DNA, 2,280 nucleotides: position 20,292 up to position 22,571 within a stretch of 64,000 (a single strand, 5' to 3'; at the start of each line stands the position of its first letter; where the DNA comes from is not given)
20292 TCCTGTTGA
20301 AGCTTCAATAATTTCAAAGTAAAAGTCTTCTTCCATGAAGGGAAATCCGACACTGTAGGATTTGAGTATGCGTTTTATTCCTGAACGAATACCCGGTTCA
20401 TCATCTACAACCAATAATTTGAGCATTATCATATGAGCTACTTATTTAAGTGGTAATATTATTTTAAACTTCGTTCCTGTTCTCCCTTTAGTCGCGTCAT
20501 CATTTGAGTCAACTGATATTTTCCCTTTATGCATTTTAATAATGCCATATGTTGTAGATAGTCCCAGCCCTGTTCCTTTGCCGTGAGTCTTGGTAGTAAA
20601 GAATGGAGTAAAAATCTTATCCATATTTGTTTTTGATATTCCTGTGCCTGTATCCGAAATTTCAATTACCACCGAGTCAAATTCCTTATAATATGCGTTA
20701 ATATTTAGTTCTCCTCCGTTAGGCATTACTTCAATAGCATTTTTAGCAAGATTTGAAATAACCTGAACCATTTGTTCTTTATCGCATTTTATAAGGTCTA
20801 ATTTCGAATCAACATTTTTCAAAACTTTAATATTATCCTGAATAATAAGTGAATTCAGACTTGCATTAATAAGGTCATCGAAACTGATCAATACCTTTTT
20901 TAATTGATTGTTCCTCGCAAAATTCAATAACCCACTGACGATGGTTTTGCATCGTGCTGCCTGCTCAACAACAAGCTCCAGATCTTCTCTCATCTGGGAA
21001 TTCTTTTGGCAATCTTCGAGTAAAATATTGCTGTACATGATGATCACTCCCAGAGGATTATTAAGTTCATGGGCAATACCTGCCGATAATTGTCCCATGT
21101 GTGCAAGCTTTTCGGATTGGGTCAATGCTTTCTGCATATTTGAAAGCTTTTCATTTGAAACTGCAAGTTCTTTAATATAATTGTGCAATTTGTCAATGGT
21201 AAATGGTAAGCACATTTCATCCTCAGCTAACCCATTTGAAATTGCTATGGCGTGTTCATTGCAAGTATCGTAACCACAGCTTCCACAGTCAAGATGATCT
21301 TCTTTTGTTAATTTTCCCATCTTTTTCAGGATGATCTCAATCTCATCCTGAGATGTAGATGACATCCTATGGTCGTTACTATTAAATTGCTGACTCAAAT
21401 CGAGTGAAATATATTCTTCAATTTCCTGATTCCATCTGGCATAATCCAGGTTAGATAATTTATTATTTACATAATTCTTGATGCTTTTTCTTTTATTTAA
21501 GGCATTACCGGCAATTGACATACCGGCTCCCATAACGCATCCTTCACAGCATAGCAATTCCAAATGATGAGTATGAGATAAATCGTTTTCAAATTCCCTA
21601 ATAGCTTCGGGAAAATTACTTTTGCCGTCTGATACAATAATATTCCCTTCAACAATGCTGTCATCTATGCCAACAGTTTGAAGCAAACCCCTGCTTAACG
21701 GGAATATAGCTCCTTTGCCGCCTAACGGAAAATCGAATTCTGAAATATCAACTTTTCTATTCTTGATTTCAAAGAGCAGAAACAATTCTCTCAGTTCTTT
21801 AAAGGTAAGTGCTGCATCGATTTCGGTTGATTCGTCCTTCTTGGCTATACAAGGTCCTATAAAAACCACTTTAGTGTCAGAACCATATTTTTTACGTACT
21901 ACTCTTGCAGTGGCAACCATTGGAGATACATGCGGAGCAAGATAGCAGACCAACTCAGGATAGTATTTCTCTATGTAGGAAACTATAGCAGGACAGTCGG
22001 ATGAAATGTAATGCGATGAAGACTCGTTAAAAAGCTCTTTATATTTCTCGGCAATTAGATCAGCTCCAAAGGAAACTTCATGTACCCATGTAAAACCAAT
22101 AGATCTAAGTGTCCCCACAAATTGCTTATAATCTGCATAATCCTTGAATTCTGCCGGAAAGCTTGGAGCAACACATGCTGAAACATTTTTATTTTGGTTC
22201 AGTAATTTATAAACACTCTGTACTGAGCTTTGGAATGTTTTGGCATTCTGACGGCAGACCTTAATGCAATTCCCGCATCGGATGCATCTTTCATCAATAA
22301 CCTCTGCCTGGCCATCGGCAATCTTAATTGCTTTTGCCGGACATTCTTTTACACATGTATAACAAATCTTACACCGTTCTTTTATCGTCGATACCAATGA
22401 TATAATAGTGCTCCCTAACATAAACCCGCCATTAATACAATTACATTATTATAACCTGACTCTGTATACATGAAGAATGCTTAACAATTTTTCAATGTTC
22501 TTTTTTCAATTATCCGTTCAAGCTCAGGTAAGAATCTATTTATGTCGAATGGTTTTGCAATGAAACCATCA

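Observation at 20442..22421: HydS-type sensory [FeFe]-hydrogenase domain fused directly to a histidine kinase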

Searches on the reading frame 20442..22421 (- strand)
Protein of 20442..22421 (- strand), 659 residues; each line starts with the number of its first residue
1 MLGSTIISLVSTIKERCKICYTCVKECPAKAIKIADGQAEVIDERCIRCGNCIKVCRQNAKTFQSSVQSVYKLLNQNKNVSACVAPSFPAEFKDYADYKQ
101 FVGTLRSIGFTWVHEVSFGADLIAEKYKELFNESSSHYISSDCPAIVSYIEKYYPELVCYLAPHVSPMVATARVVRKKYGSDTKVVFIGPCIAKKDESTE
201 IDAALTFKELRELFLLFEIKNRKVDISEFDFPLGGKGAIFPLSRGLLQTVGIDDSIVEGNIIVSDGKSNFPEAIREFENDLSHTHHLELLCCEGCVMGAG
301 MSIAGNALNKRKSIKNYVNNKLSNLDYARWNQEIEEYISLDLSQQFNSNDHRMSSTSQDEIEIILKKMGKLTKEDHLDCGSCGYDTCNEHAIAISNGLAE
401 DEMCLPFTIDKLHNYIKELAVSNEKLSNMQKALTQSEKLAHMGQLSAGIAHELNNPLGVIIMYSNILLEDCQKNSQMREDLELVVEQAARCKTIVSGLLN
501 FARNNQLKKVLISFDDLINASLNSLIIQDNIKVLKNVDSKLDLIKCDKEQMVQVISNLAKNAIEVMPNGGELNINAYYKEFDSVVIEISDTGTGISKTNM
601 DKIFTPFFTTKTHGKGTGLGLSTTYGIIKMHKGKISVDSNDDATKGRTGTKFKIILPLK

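Call 3: search_protein_families(library=pfam, proteins=[window:20442-22421:-], max_evalue=0.01)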
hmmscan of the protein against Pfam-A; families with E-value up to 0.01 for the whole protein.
window:20442-22421:- (659 aa): 11 families
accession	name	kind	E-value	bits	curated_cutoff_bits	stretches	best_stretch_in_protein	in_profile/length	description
PF02906.19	Fe_hyd_lg_C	-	5.1e-44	151.2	22.1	1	78-299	1-245/245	Iron only hydrogenase large subunit, C-terminal domain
PF02518.31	HATPase_c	-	7e-23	81.6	26.4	1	547-658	2-109/111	Histidine kinase-, DNA gyrase B-, and HSP90-like ATPase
PF00512.31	HisKA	-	1e-13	51.6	26.9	1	442-505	2-64/66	His Kinase A (phospho-acceptor) domain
PF13237.11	Fer4_10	-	2.1e-07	31.2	25.5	1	13-56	5-52/53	4Fe-4S dicluster domain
PF00037.32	Fer4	-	2.8e-07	30.5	21.1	2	40-60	2-22/24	4Fe-4S binding domain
PF04060.18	FeS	-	3.9e-07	30.1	23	1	377-406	4-33/33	Putative Fe-S cluster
PF13187.11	Fer4_9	-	5.9e-06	26.6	27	1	16-60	1-51/52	4Fe-4S dicluster domain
PF12838.12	Fer4_7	-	0.00015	22.6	27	1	16-60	1-52/52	4Fe-4S dicluster domain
PF25160.1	LdpA_Fe-S-bd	-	0.00016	21.8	27.6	1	23-58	9-40/49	LdpA Fe-S cluster-binding domain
PF14501.12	HATPase_c_5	-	0.00018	21.8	22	1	550-642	5-93/102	GHKL domain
PF14697.11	Fer4_21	-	0.0072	16.9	35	1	39-62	1-24/59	4Fe-4S dicluster domain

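Call 5: search_solved_structures(query=window:20442-22421:-, max_evalue=0.001, show_alignments=3)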
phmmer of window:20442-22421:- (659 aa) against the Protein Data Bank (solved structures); distinct sequences matched with E-value up to 0.001: 101 (the best 60 are shown).
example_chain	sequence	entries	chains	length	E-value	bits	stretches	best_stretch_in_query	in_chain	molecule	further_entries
9jfj_A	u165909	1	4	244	2.2e-29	105.8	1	429-649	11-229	Sensor histidine kinase ZraS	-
5idj_A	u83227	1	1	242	7.1e-27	97.5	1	433-657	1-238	Histidine kinase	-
4gcz_A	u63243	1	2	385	3.5e-25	91.9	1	413-642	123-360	Blue-light photoreceptor, Sensor protein fixL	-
8a7f_A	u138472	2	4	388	9.3e-25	90.5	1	421-642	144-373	Putative Sensory box protein,Sensor protein FixL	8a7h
8a3u_A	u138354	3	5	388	9.3e-25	90.5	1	421-642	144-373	Putative Sensory box protein,Sensor protein FixL | Putative Sensory box protein,Putative Sensory box protein,Sensor protein FixL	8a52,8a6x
8vc9_A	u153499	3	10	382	8.4e-23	84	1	405-640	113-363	Leptospira virulence regulator B (LvrB) | histidine kinase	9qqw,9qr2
3d36_A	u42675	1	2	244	1.5e-22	83.2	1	435-657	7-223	Sporulation kinase B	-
3a0r_A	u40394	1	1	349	1.3e-20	76.8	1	431-641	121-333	Sensor protein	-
7p5h_A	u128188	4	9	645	9.8e-20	73.9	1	40-235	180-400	Fe-hydrogenase, subunit alpha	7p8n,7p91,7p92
8a6t_A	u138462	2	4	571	6.4e-18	67.9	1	38-260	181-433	Electron bifurcating hydrogenase subunit HydA1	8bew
5idm_A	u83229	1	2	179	6.3e-17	64.6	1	525-657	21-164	Cell cycle histidine kinase CckA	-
6glz_A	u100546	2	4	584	6.3e-17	64.6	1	40-249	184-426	Iron hydrogenase 1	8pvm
7q4v_A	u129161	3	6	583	1.1e-16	63.9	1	41-246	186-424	Iron hydrogenase HydA1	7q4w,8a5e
4i5s_A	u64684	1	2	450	3.7e-16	62.1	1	437-657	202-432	Putative histidine kinase CovS; VicK-like protein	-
6gm4_A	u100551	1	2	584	6.1e-16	61.4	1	38-249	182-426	Iron hydrogenase 1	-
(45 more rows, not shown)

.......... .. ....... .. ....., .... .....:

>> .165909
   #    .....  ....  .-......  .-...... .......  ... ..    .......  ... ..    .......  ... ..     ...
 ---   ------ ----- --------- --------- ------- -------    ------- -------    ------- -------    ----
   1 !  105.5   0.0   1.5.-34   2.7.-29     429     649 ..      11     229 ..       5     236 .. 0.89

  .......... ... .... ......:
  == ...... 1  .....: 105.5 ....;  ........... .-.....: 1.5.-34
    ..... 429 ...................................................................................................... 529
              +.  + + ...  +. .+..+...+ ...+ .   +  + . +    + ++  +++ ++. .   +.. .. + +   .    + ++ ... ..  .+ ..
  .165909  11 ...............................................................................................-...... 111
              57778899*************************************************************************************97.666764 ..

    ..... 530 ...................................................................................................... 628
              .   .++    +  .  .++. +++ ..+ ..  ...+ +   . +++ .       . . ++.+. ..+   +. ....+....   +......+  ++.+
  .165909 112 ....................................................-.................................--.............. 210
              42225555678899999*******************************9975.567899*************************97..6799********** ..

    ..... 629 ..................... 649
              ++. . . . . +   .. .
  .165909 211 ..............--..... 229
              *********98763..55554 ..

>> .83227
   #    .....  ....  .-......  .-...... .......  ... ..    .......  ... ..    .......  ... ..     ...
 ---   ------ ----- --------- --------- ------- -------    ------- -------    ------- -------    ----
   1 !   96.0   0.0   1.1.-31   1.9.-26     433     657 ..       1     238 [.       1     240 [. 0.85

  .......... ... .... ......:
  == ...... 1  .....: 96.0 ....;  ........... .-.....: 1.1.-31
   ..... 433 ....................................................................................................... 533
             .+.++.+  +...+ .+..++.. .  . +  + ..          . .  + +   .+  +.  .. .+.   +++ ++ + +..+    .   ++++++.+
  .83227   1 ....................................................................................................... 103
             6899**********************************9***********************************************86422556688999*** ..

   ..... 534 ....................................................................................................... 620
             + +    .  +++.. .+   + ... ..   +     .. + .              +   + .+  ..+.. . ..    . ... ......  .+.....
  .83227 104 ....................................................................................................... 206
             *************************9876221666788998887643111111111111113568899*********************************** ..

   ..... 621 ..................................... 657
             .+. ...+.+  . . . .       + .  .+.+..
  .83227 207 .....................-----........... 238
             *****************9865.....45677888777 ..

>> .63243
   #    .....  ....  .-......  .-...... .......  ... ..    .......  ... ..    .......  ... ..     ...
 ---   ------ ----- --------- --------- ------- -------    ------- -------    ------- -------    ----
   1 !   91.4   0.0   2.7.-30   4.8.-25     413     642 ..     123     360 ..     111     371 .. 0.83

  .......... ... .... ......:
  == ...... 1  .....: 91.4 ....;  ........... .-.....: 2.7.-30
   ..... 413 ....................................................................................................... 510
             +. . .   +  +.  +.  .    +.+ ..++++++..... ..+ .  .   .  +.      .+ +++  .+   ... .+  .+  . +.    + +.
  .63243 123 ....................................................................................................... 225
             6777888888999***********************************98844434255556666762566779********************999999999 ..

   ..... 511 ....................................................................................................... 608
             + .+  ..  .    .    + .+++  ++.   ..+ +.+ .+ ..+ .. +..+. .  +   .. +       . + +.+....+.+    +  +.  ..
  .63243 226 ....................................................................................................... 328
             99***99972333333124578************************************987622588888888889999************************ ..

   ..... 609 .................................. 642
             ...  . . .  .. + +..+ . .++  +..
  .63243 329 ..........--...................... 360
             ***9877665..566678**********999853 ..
